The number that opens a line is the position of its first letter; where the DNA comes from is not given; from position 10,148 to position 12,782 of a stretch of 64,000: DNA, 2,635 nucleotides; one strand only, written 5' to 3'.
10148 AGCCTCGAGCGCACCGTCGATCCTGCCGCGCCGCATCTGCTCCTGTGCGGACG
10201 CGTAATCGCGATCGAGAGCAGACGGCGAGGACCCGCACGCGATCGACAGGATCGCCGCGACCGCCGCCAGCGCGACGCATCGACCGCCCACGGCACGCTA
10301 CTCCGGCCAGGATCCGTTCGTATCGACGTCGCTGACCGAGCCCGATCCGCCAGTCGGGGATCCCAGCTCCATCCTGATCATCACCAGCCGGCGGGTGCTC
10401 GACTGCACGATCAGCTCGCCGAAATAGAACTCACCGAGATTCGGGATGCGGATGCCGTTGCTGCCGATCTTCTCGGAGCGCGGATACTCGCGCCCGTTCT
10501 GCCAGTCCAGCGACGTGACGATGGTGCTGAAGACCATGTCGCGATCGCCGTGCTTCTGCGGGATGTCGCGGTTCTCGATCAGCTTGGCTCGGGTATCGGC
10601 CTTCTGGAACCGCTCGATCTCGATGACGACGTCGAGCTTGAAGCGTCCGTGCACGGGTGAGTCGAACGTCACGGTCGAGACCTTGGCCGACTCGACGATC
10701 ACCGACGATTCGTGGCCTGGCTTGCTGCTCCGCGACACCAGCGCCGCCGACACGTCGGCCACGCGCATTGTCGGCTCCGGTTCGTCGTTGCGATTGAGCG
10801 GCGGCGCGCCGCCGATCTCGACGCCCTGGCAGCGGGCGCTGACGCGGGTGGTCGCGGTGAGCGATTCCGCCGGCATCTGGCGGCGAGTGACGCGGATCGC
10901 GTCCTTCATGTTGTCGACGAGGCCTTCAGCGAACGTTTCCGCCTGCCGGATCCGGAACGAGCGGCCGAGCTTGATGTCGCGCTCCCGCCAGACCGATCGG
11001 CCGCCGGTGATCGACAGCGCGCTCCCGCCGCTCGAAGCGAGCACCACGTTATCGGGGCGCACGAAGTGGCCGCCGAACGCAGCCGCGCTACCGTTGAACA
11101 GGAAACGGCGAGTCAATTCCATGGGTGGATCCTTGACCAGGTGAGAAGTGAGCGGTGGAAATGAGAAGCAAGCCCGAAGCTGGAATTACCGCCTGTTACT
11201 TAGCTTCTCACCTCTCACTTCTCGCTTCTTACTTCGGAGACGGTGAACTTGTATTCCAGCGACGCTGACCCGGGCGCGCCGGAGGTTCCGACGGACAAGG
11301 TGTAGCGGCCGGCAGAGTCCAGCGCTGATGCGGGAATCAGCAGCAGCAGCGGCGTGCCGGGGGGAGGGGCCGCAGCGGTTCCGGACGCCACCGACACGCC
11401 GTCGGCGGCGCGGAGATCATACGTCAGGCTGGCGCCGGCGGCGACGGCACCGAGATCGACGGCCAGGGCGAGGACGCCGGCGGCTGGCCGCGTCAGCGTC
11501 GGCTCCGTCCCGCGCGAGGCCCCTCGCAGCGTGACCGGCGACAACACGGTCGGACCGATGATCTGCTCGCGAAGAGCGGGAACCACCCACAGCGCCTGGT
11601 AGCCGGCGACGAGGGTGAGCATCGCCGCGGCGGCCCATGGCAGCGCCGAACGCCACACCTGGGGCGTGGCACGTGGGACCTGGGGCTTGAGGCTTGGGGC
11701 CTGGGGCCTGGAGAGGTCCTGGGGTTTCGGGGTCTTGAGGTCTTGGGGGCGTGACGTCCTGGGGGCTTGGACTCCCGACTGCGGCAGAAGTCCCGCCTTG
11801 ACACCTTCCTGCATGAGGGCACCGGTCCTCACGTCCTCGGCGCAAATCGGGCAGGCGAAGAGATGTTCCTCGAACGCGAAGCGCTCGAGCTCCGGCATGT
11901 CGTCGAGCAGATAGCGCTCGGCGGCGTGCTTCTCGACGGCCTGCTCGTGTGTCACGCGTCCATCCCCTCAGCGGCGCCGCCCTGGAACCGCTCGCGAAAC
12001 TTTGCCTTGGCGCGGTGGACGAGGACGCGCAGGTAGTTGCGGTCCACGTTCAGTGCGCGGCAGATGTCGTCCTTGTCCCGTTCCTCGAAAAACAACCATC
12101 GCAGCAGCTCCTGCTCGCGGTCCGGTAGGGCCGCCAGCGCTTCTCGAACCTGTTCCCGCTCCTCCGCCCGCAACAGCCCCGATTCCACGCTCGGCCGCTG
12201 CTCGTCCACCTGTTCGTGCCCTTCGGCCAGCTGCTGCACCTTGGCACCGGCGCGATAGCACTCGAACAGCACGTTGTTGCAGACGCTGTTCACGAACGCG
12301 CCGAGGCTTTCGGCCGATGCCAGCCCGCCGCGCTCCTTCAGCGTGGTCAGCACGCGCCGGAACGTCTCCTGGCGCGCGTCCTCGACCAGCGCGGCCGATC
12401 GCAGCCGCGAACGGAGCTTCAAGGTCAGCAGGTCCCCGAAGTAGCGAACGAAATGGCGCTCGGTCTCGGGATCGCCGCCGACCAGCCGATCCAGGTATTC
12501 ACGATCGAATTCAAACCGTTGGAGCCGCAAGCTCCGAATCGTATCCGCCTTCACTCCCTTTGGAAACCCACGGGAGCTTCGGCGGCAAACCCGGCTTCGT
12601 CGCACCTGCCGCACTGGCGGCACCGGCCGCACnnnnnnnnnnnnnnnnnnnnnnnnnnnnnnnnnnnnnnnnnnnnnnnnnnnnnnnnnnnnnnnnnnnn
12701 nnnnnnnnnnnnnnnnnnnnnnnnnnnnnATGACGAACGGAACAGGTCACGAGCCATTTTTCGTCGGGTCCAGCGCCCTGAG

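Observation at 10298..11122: Orphan 274-aa protein tightly coupled to the TPR-CHAT gene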

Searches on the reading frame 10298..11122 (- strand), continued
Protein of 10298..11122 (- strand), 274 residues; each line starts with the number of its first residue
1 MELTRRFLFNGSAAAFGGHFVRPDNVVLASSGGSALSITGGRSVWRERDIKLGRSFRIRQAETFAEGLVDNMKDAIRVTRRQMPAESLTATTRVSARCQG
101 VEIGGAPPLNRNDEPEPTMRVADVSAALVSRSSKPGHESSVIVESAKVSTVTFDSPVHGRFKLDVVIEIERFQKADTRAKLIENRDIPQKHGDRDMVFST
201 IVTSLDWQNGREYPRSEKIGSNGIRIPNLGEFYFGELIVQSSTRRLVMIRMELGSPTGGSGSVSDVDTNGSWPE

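Call 80: find_homologous_proteins(query=A2, max_evalue=0.001)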
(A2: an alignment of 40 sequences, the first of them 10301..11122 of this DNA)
Query A2 (40 sequences) (274 aa, profile of the alignment): 81 proteins with E <= 0.001 among 8000 candidates.
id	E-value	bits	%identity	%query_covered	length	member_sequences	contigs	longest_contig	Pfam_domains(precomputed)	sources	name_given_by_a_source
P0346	6.3e-111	389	38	99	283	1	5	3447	PF26784.1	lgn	-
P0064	2.5e-109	383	37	99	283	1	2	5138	PF26784.1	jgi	jgi:hypothetical protein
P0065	1.5e-108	381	37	99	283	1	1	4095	PF26784.1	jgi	jgi:hypothetical protein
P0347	7.8e-107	375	39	99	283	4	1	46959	PF26784.1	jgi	jgi:hypothetical protein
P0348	2.7e-105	370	40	99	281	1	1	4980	PF26784.1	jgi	jgi:hypothetical protein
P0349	2.3e-104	367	38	99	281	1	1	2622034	PF26784.1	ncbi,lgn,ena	-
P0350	1.7e-103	364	39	99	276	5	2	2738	PF26784.1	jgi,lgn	jgi:hypothetical protein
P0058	2.3e-102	360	42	99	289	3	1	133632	PF26784.1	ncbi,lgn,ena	-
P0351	1.1e-101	358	38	99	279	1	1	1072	PF26784.1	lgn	-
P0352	3.9e-100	353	43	100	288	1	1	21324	PF26784.1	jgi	jgi:hypothetical protein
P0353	1.6e-99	351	40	99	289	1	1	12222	PF26784.1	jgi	jgi:hypothetical protein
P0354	4.6e-86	307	35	99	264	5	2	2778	PF26784.1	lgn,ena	-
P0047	4.7e-86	307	61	100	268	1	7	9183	PF26784.1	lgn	-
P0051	5.2e-86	307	59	100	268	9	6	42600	PF26784.1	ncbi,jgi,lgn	-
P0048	1.2e-85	306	60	100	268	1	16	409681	PF26784.1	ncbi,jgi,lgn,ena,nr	ncbi:MAG: hypothetical protein IT179_18520 [Acidobacteria bacterium]|nr:hypothetical protein [Acidob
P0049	1.7e-85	305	60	100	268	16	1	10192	PF26784.1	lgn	-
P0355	2.0e-85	305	44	99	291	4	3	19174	PF26784.1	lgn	-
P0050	3.1e-85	304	60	100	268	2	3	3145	PF26784.1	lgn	-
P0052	1.4e-84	302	59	100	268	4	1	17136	PF26784.1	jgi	jgi:hypothetical protein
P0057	1.9e-84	302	45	99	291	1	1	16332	PF26784.1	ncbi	-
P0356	3.3e-82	294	41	99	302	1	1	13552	PF26784.1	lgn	-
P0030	8.5e-80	286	69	100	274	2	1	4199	PF26784.1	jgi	jgi:hypothetical protein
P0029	1.2e-79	286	69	100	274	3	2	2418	PF26784.1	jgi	jgi:hypothetical protein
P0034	2.4e-79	285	68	99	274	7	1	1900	PF26784.1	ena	-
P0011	2.9e-79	285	73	100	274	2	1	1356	PF26784.1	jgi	jgi:hypothetical protein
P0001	4.2e-79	284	96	100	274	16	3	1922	PF26784.1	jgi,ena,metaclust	metaclust:\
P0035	5.5e-79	284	68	99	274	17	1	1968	PF26784.1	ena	-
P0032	8.1e-79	283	68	99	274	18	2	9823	PF26784.1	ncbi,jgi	jgi:hypothetical protein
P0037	1.2e-77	279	67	99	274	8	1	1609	PF26784.1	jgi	jgi:hypothetical protein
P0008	1.3e-77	279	79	100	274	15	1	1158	PF26784.1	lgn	-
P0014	2.1e-77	279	78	100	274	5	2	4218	PF26784.1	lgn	-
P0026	2.3e-77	278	69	100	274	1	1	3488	PF26784.1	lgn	-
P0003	2.6e-77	278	84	100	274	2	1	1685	PF26784.1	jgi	jgi:hypothetical protein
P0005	3.9e-77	278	80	100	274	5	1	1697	PF26784.1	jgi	jgi:hypothetical protein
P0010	4.2e-77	278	78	100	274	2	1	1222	PF26784.1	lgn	-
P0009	1.0e-76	276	77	100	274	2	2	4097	PF26784.1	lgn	-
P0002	1.1e-76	276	86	100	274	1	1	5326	PF26784.1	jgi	jgi:hypothetical protein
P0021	1.6e-76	276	73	99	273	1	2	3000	PF26784.1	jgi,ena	-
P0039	1.6e-76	276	69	99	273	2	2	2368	PF26784.1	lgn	-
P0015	2.3e-76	275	77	100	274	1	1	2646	PF26784.1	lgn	-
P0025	2.7e-76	275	72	100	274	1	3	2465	PF26784.1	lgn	-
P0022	2.8e-76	275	73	99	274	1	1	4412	PF26784.1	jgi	jgi:hypothetical protein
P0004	2.8e-76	275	84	100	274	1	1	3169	PF26784.1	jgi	jgi:hypothetical protein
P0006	3.0e-76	275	77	100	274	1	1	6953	PF26784.1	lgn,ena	-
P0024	3.3e-76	275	69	100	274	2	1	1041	PF26784.1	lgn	-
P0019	4.3e-76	274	72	100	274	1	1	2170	PF26784.1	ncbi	-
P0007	8.6e-76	273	80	100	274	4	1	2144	PF26784.1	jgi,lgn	jgi:hypothetical protein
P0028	1.1e-75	273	69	99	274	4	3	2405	PF26784.1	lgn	-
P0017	1.2e-75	273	73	100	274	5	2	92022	PF26784.1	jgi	jgi:hypothetical protein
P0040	2.1e-75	272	65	99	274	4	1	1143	PF26784.1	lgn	-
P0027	2.5e-75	272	71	99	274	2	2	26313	PF26784.1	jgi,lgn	jgi:hypothetical protein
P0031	8.1e-75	270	68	99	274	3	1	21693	PF26784.1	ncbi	-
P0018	1.3e-74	269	73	100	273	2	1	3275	PF26784.1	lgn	-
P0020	1.6e-74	269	75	99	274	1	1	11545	PF26784.1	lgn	-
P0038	9.0e-74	267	66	99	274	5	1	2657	PF26784.1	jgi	jgi:hypothetical protein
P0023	2.3e-73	265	74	99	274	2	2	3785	PF26784.1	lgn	-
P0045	5.3e-73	264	63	99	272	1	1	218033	PF26784.1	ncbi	ncbi:MAG: hypothetical protein R2712_08220 [Vicinamibacterales bacterium]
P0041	5.7e-73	264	66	99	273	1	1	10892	PF26784.1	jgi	jgi:hypothetical protein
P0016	7.1e-73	264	77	100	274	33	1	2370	PF26784.1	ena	-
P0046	1.0e-72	263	59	99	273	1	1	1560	PF26784.1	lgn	-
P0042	2.4e-72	262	63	99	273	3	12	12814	PF26784.1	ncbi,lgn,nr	ncbi:MAG: hypothetical protein IT180_09265 [Acidobacteria bacterium]|nr:hypothetical protein [Acidob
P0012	2.9e-72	262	76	100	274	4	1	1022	PF26784.1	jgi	jgi:hypothetical protein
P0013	4.4e-72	261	78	100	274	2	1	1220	PF26784.1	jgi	jgi:hypothetical protein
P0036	1.6e-67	246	69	95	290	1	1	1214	PF26784.1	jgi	jgi:hypothetical protein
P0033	2.2e-64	236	72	100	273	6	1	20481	PF26784.1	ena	-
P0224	1.3e-59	220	25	98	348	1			PF26784.1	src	-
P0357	3.1e-48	183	26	99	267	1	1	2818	PF26784.1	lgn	-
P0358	4.9e-47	179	30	25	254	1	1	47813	PF26784.1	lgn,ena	-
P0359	1.9e-43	167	24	99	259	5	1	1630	PF26784.1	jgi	jgi:hypothetical protein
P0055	2.5e-43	167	70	64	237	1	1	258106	PF26784.1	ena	-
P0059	4.4e-42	163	58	56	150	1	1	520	PF26784.1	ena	-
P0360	4.6e-39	153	23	97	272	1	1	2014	PF26784.1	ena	-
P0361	1.0e-38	152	24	97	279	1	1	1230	PF26784.1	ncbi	-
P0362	1.2e-36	145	74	53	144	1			PF26784.1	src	-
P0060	6.2e-33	133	65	49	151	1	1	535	PF26784.1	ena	-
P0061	2.4e-32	131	65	49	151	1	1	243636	PF26784.1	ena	-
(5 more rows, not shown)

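Call 81: find_encoding_contigs(protein=P0358, flank=8000, max_places=2)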
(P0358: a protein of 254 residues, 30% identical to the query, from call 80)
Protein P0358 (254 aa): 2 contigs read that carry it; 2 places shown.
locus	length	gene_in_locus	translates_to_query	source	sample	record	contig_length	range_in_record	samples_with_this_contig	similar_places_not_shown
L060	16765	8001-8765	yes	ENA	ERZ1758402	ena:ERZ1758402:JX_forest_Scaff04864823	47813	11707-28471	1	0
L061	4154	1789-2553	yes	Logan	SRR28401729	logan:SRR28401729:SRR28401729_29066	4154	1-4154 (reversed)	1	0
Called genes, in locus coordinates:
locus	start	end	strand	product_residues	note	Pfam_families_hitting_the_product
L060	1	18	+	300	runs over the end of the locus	PF13473:Cupredoxin_1, PF00116:COX2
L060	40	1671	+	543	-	PF00115:COX1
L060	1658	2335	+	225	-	PF00510:COX3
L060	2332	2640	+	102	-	PF03626:COX4_pro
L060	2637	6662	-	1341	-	PF00270:DEAD, PF04851:ResIII (weak), PF00271:Helicase_C, PF19306:WHD_Lhr, PF08494:DEAD_assoc, PF23235:WHD_3rd_Lhr, PF23234:WHD_4th_Lhr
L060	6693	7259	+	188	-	-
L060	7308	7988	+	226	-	-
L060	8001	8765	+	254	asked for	PF26784:DUF8256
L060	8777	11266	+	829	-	PF00515:TPR_1 (faint), PF07719:TPR_2 (faint), PF13181:TPR_8 (faint), PF13374:TPR_10 (faint), PF13424:TPR_12 (weak), PF17874:TPR_MalT (weak), PF13424:TPR_12, PF12770:CHAT, +2 more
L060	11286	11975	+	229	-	-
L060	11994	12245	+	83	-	PF09723:Zn_ribbon_8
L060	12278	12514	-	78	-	-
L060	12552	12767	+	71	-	-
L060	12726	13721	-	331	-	-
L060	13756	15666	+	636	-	PF00930:DPPIV_N (faint), PF26550:Tricorn_2nd (weak), PF26549:Tricorn_N (weak), PF26550:Tricorn_2nd (weak), PF02129:Peptidase_S15 (weak), PF20434:BD-FAE, PF00326:Peptidase_S9, PF01738:DLH, +4 more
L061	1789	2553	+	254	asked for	PF26784:DUF8256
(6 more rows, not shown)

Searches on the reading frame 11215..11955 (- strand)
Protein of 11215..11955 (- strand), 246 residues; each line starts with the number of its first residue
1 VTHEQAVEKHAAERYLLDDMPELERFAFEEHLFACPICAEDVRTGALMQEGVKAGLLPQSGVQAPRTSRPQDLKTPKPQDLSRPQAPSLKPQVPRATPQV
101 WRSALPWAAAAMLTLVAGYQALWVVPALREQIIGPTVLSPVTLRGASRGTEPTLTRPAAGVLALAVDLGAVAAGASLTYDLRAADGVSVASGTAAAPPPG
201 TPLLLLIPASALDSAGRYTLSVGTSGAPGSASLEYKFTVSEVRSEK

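Call 7: search_protein_families(library=pfam, proteins=[window:11215-11955:-], max_evalue=1)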
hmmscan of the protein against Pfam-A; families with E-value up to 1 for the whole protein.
window:11215-11955:- (246 aa): 3 families
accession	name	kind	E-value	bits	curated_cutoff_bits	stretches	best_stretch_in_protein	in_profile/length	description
PF13490.11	zf-HC2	-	0.00025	21.5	22.2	1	15-39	11-35/35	Putative zinc-finger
PF23810.1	DUF7182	-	0.0085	16.5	27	1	131-183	11-58/62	Family of unknown function (DUF7182)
PF13631.11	Cytochrom_B_N_2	-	0.17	12.3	27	1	159-203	30-75/169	Cytochrome b(N-terminal)/b6/petB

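Call 8: search_protein_families(library=ncbifam, proteins=[window:11215-11955:-], max_evalue=1)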
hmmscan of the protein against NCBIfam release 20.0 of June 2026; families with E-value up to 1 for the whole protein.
window:11215-11955:- (246 aa): 1 family
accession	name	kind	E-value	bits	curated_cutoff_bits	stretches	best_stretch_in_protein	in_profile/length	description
NF052375.1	antisigma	equivalog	7.9e-07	29.3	100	1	13-123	3-105/217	anti-sigma factor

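Call 31: search_protein_families(library=padloc, proteins=[window:11215-11955:-], max_evalue=1)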
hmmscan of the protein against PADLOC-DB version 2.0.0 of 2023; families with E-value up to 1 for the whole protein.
window:11215-11955:- (246 aa): 0 families

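Call 76: search_solved_structures(query=window:11218-11955:-, max_evalue=1)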
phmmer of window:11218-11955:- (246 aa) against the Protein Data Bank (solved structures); distinct sequences matched with E-value up to 1: 1.
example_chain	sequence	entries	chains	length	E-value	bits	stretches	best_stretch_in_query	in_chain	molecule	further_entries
7a02_A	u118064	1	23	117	0.81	12.4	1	148-197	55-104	DUF3992 domain-containing protein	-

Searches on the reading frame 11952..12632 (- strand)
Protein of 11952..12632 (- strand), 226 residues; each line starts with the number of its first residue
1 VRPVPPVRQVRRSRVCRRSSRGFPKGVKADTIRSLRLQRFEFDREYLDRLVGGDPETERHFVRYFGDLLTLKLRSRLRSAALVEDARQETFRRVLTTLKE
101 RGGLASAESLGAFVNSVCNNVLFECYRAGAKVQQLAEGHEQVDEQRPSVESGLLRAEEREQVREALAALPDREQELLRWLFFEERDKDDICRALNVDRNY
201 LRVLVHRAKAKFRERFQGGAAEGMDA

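Call 7: search_protein_families(library=pfam, proteins=[window:11952-12632:-], max_evalue=1)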
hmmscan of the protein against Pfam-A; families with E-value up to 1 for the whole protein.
window:11952-12632:- (226 aa): 3 families
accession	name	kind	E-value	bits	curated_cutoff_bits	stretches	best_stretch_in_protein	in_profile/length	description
PF08281.18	Sigma70_r4_2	-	7.4e-07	29.2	25.7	1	159-211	1-53/54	Sigma-70, region 4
PF04545.22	Sigma70_r4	-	0.00018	21.4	24.1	1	165-213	1-49/50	Sigma-70, region 4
PF16940.10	Tic110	-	0.016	14.2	27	1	80-129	387-436/574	Chloroplast envelope transporter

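Call 8: search_protein_families(library=ncbifam, proteins=[window:11952-12632:-], max_evalue=1)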
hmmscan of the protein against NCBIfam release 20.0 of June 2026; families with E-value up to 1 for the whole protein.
window:11952-12632:- (226 aa): 65 families (the best 25 are shown)
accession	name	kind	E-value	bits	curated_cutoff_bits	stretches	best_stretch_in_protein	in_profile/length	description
NF058625.1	sigma_PG0214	equivalog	1.6e-15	57.2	130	1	76-219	24-164/170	GFO_1088 family ECF-type sigma factor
TIGR02937.1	sigma70-ECF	superfamily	1.1e-14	54.5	42.9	1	60-215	5-164/165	sigma-70 family RNA polymerase sigma factor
NF004113.0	PRK05602.1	equivalog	2.1e-10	40.6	208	1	41-218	30-203/211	RNA polymerase sigma factor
TIGR02950.1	SigM_subfam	subfamily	2.1e-09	37.4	147.95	1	64-215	9-157/159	RNA polymerase sigma factor, SigM family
NF007215.0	PRK09637.1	equivalog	4.2e-09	36.7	212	1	69-218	14-156/181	RNA polymerase sigma factor SigZ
TIGR02952.1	Sig70_famx2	equivalog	3.3e-08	33.6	206.45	1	79-213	34-167/170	ECF subfamily RNA polymerase sigma factor, BldN family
TIGR02959.1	SigZ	equivalog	5.7e-08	32.8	168.65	1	69-218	8-150/170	RNA polymerase sigma factor SigZ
TIGR02985.1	Sig70_bacteroi1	subfamily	1.2e-07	32.1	126.4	1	61-215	7-161/162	RNA polymerase sigma-70 factor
TIGR02943.1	Sig70_famx1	hypoth_equivalog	1.3e-07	31.6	162.2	2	164-217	127-180/188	RNA polymerase sigma-70 factor, TIGR02943 family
NF007218.0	PRK09639.1-2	equivalog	2.1e-07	30.8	265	1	78-215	46-178/185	RNA polymerase sigma factor SigX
NF008892.0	PRK11924.2-1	equivalog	3.7e-07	29.9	291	2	164-217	141-194/203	RNA polymerase sigma factor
NF007230.0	PRK09648.1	subfamily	5.3e-07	29.6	209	1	73-216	47-189/195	RNA polymerase sigma factor ShbA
NF008888.0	PRK11922.1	equivalog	5.6e-07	29.4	204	1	41-216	15-196/231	RNA polymerase sigma factor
NF006930.0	PRK09415.1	subfamily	2.2e-06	27.7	198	1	67-217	28-176/179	RNA polymerase factor sigma C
NF009171.0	PRK12518.1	equivalog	5.3e-06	26.4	208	1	43-217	14-185/191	RNA polymerase sigma factor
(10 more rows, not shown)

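Call 31: search_protein_families(library=padloc, proteins=[window:11952-12632:-], max_evalue=1)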
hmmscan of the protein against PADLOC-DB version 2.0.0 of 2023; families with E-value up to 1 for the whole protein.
window:11952-12632:- (226 aa): 0 families
